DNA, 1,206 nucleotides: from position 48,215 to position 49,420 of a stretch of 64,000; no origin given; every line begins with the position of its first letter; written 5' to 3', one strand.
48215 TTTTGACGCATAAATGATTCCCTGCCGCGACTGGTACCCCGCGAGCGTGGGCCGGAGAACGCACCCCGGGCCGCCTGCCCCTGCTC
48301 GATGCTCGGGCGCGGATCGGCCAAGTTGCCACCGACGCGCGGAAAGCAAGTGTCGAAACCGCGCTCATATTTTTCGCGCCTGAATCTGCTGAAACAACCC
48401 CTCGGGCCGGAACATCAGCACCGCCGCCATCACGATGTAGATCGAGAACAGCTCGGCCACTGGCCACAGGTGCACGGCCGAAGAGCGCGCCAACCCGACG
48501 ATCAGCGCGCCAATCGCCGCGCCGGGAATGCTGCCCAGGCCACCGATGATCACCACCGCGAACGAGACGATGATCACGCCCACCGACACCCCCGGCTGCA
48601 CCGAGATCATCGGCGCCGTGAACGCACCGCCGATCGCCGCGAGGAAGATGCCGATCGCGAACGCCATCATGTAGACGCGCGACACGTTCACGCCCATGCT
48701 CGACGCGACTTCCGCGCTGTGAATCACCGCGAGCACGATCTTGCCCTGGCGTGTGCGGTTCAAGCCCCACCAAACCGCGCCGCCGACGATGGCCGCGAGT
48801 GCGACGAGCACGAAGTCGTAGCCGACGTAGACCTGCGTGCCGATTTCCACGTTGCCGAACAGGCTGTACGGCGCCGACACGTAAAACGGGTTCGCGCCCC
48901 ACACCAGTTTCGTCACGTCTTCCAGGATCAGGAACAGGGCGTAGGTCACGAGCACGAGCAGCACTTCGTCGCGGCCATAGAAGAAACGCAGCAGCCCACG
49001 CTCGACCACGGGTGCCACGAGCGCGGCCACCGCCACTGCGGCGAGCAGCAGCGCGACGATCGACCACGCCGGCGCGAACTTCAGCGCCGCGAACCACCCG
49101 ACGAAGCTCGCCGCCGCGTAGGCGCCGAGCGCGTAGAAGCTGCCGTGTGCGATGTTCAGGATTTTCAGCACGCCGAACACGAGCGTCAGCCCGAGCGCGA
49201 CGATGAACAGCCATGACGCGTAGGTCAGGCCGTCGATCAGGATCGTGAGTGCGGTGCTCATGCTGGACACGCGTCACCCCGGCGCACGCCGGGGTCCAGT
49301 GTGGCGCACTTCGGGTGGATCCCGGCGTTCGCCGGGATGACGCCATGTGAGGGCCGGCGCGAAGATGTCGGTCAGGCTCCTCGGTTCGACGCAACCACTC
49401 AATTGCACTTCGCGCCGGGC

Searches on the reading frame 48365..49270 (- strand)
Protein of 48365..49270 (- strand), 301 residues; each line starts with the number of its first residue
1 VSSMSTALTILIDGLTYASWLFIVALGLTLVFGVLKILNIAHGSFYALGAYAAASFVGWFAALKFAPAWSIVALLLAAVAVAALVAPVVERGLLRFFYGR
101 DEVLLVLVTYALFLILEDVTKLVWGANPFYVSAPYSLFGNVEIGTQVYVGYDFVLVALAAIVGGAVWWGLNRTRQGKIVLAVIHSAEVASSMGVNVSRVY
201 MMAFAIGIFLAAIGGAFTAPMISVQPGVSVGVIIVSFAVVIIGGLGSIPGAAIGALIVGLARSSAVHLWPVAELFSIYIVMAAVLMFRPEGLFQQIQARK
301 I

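Call 40: search_protein_families(library=pfam, proteins=[window:48365-49270:-], max_evalue=0.001)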
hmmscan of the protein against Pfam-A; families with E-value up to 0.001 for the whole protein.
window:48365-49270:- (301 aa): 1 family
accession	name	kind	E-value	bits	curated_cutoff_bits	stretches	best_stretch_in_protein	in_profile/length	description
PF02653.21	BPD_transp_2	-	3.8e-34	118.5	26.8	1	11-285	2-265/269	Branched-chain amino acid transport system / permease component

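Call 43: find_encoding_contigs(protein=window:48365-49270:-, flank=3000, max_places=6)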
Protein window:48365-49270:- (301 aa): no gene with exactly this product is on record in the collection.

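Call 44: find_homologous_proteins(query=window:48365-49270:-, max_evalue=1e-50)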
Query window:48365-49270:- (301 aa): 5473 proteins with E <= 1e-50 among 8000 candidates; the best 120 are listed.
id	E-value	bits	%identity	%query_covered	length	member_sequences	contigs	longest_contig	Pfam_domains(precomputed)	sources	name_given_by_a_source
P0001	7.2e-176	602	100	99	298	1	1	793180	PF02653.22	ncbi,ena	-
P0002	9.4e-173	591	98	99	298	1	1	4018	PF02653.22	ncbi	-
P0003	1.3e-172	591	97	99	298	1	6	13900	PF02653.22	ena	-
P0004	6.2e-172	589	96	99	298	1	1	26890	PF02653.22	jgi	jgi:branched-chain amino acid transport system permease protein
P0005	7.7e-172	588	97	99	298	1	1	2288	PF02653.22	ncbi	-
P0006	4.8e-169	579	96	99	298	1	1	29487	PF02653.22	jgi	jgi:branched-chain amino acid transport system permease protein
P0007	4.9e-169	579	95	99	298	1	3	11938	PF02653.22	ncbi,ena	-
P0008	5.5e-169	579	94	99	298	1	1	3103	PF02653.22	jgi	jgi:branched-chain amino acid transport system permease protein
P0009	5.7e-169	579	94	99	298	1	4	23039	PF02653.22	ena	-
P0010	6.3e-169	579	95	99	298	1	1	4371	PF02653.22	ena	-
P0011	8.5e-169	578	95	99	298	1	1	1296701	PF02653.22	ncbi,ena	-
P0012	1.1e-168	578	94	100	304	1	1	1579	PF02653.22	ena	-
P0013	2.1e-168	577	94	99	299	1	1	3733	PF02653.22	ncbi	-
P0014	8.8e-168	575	94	99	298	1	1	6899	PF02653.22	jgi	jgi:branched-chain amino acid transport system permease protein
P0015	9.9e-168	575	94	99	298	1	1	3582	PF02653.22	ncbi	ncbi:MAG: branched-chain amino acid ABC transporter permease [Burkholderiaceae bacterium]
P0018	1.8e-167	574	95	99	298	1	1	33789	PF02653.22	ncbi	-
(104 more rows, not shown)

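Call 45: find_encoding_contigs(protein=P0001, flank=2500, max_places=3)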
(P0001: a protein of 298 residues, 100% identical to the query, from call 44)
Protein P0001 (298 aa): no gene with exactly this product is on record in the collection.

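Call 46: find_encoding_contigs(protein=P0011, flank=2500, max_places=3)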
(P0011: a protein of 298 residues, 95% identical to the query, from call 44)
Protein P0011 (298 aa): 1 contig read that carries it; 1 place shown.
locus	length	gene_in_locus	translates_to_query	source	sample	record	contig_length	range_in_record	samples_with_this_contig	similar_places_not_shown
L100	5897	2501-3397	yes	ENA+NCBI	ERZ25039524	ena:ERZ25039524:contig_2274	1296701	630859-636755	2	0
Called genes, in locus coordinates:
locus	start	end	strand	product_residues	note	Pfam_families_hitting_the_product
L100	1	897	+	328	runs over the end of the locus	PF08450:SGL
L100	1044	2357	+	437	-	PF13433:Peripla_BP_5, PF13458:Peripla_BP_6, PF01094:ANF_receptor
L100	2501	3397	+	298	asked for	PF02653:BPD_transp_2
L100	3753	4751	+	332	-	PF02653:BPD_transp_2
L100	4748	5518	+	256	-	PF00005:ABC_tran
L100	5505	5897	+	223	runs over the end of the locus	PF00005:ABC_tran, PF13304:AAA_21 (faint)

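Call 47: find_encoding_contigs(protein=P0004, flank=2500, max_places=3)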
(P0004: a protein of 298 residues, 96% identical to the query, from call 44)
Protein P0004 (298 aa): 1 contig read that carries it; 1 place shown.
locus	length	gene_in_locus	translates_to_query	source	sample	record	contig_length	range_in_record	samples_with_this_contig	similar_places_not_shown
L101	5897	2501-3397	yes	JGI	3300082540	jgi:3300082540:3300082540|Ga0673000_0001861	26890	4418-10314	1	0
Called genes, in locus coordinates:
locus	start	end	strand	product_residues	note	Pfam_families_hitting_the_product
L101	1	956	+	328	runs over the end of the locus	PF08450:SGL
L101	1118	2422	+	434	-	PF13433:Peripla_BP_5, PF13458:Peripla_BP_6, PF01094:ANF_receptor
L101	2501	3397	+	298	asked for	PF02653:BPD_transp_2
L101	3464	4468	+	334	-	PF02653:BPD_transp_2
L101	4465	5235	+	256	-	PF00005:ABC_tran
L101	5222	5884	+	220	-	PF00005:ABC_tran, PF13304:AAA_21 (faint)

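Call 51: list_cluster_members(proteins=[P0001, P0003])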
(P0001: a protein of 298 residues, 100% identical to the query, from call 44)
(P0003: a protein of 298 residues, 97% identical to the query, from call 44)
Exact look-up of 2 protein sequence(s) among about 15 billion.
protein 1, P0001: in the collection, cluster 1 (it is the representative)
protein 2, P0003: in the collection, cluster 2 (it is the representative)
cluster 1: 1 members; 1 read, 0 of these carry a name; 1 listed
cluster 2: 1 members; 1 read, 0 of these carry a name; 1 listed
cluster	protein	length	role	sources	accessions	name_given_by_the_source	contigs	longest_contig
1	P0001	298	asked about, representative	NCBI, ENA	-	-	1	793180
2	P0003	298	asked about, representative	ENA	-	-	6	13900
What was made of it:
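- Tried and rejected: Exact look-ups failed or returned no name (calls 43, 45, 51).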

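Call 52: find_encoding_contigs(protein=P0003, flank=1500, max_places=2)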
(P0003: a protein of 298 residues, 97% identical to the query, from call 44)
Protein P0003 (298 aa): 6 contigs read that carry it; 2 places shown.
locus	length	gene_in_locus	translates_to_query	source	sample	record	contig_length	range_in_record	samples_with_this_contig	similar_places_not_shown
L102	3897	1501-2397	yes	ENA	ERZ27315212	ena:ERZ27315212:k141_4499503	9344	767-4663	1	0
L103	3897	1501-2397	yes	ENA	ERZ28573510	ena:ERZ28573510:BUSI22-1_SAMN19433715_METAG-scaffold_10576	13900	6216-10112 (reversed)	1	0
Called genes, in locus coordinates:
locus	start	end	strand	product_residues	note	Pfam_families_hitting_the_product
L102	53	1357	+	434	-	PF13433:Peripla_BP_5, PF13458:Peripla_BP_6, PF01094:ANF_receptor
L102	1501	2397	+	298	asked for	PF02653:BPD_transp_2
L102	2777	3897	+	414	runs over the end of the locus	PF02653:BPD_transp_2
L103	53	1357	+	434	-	PF13433:Peripla_BP_5, PF13458:Peripla_BP_6, PF01094:ANF_receptor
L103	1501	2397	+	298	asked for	PF02653:BPD_transp_2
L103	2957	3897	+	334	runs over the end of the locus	PF02653:BPD_transp_2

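Call 53: find_encoding_contigs(protein=P0006, flank=1500, max_places=2)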
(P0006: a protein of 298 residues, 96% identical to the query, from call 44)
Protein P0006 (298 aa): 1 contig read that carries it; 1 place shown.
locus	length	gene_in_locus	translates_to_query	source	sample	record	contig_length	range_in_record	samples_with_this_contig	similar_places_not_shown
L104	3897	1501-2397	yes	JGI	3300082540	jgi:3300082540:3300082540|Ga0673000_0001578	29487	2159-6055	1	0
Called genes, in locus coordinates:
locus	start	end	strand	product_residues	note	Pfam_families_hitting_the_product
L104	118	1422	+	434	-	PF13433:Peripla_BP_5, PF13458:Peripla_BP_6, PF01094:ANF_receptor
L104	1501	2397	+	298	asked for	PF02653:BPD_transp_2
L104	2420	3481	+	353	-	PF02653:BPD_transp_2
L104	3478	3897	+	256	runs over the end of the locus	PF00005:ABC_tran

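Call 54: find_encoding_contigs(protein=P0018, flank=1500, max_places=2)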
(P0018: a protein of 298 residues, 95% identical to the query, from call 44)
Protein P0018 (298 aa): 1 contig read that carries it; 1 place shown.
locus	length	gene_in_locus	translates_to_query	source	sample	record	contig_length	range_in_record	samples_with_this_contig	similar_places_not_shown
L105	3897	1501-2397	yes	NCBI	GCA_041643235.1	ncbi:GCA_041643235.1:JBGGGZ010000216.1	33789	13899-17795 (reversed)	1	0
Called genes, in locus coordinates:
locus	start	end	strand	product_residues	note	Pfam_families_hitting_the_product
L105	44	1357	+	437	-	PF13433:Peripla_BP_5, PF13458:Peripla_BP_6, PF01094:ANF_receptor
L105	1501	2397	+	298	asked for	PF02653:BPD_transp_2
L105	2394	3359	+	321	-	PF02653:BPD_transp_2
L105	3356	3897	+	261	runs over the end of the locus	PF00005:ABC_tran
